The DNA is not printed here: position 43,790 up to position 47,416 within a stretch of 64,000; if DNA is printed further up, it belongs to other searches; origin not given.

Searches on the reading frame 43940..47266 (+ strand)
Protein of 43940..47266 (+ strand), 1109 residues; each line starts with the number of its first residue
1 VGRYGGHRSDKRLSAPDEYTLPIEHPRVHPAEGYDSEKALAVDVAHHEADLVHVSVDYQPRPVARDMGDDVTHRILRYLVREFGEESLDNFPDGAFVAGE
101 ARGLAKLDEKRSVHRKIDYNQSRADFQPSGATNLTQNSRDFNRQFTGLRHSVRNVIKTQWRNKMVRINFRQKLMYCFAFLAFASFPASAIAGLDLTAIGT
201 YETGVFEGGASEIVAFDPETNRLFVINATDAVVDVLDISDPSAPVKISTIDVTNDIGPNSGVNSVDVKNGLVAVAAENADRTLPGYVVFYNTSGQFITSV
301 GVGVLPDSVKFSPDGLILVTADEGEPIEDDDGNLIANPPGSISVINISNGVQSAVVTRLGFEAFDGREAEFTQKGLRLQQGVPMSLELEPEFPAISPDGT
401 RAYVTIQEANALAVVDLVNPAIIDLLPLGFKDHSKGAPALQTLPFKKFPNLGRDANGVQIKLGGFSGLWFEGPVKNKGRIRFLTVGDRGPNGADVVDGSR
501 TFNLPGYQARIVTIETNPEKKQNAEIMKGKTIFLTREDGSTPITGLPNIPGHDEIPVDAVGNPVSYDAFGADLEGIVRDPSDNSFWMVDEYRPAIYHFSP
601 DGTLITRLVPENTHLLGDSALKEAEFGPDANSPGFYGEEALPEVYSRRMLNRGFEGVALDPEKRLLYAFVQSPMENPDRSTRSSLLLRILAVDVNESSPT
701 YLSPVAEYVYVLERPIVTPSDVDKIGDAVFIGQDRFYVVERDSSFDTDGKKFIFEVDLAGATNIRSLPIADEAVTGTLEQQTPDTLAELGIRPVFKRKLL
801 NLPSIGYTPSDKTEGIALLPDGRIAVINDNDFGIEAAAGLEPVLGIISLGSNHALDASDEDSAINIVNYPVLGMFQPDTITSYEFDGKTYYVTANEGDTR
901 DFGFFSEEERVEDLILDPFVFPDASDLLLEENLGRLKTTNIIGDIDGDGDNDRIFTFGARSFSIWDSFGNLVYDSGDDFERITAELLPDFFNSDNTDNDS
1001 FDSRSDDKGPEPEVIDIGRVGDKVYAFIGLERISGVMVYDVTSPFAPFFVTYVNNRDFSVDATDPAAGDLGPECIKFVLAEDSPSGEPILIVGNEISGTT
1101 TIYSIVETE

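Call 39: search_protein_families(library=pfam, proteins=[window:43940-47266:+], max_evalue=0.00001)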
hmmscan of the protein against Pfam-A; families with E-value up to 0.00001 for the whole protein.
window:43940-47266:+ (1109 aa): 2 families
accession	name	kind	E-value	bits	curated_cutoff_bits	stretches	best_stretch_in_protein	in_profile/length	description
PF22494.2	choice_anch_I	-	7.5e-116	388.3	32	2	849-1105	235-489/489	Choice-of-anchor I domain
PF13449.12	Phytase-like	-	2.8e-46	159.1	27.6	1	461-832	2-284/284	Esterase-like activity of phytase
